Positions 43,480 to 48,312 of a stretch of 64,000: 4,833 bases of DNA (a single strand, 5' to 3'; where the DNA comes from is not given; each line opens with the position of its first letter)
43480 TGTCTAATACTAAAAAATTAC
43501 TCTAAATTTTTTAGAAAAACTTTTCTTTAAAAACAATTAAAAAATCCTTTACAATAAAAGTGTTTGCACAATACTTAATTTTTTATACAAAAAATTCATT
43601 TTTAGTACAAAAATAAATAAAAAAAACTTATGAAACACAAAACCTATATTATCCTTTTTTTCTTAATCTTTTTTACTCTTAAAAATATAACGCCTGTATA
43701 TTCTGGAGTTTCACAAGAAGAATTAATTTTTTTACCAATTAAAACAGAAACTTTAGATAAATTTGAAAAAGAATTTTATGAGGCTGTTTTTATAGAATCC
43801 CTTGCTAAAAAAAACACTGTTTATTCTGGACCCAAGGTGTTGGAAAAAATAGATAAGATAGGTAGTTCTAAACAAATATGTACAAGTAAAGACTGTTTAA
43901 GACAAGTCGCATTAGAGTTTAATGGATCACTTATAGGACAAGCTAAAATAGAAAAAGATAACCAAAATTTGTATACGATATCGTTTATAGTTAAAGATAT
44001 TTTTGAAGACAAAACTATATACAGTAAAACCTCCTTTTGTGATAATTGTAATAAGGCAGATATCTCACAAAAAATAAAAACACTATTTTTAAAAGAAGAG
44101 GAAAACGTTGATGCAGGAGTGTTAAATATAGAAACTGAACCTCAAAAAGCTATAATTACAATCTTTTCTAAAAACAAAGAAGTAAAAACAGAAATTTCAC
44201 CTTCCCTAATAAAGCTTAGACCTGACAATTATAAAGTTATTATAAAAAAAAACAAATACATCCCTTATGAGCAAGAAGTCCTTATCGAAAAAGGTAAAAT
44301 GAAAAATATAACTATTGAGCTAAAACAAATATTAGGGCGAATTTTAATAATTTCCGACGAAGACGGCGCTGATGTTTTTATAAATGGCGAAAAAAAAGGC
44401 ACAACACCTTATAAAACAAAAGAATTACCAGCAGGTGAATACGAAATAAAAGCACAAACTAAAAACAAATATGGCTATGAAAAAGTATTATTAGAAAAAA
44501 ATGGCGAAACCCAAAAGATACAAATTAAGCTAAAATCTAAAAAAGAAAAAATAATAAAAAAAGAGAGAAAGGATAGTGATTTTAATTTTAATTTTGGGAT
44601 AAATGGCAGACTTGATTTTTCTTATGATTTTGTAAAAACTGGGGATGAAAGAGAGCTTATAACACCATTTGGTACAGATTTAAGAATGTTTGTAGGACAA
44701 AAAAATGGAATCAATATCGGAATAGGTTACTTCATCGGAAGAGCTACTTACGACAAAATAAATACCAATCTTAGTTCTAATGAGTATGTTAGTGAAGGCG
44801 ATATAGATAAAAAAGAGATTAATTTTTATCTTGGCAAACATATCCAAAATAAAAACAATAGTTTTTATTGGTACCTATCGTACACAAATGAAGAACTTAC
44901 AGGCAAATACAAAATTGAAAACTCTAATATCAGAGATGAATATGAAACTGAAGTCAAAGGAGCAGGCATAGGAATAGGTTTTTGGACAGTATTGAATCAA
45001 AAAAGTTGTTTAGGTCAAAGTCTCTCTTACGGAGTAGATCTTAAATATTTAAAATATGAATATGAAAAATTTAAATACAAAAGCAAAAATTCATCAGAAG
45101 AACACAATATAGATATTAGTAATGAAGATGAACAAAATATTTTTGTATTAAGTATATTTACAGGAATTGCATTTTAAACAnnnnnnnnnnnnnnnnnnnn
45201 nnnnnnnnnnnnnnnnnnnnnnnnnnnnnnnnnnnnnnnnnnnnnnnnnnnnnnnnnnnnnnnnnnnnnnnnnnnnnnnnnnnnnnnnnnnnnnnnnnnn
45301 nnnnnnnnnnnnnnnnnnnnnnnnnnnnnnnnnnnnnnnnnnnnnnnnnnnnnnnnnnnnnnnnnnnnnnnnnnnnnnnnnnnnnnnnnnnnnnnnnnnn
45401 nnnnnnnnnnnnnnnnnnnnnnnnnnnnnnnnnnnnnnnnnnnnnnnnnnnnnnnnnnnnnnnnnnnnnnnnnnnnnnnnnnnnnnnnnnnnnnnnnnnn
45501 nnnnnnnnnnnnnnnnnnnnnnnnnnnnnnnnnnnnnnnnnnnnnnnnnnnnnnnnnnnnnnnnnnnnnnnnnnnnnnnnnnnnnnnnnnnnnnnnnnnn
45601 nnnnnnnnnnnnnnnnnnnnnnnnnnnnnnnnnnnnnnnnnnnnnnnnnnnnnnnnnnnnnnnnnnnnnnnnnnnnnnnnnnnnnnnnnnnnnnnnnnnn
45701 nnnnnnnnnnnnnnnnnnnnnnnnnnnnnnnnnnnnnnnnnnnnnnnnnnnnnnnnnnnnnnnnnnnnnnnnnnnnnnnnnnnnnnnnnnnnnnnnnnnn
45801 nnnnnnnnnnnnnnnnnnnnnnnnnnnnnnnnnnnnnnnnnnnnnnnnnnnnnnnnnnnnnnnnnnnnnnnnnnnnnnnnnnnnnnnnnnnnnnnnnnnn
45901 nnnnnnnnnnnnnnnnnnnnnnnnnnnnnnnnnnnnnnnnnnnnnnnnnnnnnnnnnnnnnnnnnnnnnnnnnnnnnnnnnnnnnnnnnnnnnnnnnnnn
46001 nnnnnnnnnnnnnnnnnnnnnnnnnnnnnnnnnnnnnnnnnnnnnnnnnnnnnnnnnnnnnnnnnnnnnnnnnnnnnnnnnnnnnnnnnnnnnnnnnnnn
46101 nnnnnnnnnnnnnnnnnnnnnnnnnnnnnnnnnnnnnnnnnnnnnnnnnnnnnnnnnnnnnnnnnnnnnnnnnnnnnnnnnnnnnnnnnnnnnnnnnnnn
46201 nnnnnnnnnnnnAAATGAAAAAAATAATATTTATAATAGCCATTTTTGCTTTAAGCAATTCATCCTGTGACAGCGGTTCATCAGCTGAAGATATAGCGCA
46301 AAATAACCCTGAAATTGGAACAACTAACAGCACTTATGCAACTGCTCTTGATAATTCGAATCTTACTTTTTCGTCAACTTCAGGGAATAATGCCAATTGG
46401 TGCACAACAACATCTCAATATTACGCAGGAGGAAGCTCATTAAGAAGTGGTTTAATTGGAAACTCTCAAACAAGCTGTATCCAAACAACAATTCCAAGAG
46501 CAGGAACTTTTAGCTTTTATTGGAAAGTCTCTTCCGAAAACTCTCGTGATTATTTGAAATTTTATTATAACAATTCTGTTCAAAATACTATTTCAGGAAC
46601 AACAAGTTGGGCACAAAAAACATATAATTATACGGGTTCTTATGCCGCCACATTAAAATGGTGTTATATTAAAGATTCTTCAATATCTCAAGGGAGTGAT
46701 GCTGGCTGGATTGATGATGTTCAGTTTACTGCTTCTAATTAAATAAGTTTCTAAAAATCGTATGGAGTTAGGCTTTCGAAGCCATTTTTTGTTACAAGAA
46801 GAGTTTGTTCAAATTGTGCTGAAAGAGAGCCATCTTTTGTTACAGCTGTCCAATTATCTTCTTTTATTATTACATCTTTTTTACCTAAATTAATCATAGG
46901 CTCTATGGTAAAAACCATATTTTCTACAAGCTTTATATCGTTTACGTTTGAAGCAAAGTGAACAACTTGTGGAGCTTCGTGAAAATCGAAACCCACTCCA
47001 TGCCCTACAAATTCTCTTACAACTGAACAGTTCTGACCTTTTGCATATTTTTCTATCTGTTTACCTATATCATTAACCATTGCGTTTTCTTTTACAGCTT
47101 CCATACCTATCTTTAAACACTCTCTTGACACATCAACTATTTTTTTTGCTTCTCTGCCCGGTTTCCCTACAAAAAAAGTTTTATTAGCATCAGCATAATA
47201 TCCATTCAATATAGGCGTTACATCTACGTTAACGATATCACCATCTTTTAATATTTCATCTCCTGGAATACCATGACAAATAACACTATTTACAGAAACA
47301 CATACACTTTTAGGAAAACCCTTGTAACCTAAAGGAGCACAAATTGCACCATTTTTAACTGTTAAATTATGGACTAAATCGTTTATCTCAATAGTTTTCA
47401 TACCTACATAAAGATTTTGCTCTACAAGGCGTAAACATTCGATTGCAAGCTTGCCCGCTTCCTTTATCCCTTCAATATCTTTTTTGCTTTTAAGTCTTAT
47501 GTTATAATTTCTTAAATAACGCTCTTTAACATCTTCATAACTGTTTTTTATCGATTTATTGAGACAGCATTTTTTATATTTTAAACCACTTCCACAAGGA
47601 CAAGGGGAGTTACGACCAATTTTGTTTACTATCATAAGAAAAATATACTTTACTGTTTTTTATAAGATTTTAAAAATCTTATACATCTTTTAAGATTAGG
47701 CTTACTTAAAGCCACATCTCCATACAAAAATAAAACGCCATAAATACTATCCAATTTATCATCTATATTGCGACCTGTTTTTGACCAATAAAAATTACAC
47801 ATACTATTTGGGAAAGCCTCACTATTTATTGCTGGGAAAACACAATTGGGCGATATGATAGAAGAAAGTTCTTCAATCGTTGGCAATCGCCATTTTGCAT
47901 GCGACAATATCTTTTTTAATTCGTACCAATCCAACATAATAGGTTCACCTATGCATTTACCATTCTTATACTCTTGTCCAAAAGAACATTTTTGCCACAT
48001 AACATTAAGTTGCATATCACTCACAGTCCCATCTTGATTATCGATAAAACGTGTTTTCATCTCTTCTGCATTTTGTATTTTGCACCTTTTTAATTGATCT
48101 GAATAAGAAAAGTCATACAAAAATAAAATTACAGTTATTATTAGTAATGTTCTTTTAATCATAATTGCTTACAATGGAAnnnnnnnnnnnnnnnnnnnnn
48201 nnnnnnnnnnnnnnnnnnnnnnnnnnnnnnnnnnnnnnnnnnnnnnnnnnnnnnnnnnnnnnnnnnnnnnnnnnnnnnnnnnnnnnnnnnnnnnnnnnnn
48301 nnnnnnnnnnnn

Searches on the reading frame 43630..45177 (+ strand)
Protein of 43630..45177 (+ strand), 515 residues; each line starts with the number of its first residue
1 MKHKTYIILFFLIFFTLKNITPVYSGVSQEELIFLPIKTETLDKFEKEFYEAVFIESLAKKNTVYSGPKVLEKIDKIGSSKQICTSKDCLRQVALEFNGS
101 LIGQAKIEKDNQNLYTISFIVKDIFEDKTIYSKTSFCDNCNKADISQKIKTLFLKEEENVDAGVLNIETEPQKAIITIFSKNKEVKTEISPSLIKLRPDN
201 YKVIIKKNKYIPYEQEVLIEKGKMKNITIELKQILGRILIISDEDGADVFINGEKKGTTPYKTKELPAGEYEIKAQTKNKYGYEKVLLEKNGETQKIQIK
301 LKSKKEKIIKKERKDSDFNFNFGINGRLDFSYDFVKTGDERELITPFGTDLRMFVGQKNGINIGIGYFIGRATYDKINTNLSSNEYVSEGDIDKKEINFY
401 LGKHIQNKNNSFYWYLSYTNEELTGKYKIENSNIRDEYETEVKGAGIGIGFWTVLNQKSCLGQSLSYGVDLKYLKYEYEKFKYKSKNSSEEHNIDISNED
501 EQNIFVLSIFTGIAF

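Call 53: search_protein_families(library=pfam, proteins=[window:43630-45177:+], max_evalue=0.00001)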
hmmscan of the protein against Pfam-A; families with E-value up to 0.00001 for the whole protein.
window:43630-45177:+ (515 aa): 1 family
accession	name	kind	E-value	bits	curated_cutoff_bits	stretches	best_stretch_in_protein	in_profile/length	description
PF08308.17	PEGA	-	5.3e-14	52.3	20.8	1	236-303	2-69/71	PEGA domain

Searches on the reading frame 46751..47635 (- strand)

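Call 53: search_protein_families(library=pfam, proteins=[window:46751-47635:-], max_evalue=0.00001)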
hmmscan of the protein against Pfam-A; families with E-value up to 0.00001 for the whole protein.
window:46751-47635:- (294 aa): 2 families
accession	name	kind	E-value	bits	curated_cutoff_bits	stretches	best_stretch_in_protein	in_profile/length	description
PF00557.29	Peptidase_M24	-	3.2e-49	168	23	1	55-283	1-208/208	Metallopeptidase family M24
PF02810.21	SEC-C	-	2.1e-09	37.5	20.4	1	8-25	1-18/19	SEC-C motif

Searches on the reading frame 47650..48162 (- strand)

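Call 53: search_protein_families(library=pfam, proteins=[window:47650-48162:-], max_evalue=0.00001)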
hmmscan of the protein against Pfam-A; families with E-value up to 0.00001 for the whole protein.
window:47650-48162:- (170 aa): 1 family
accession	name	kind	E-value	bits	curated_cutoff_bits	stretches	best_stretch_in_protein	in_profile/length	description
PF07603.17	Lcl_C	-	1.3e-17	64.6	34.9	1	45-162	1-114/117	Lcl C-terminal domain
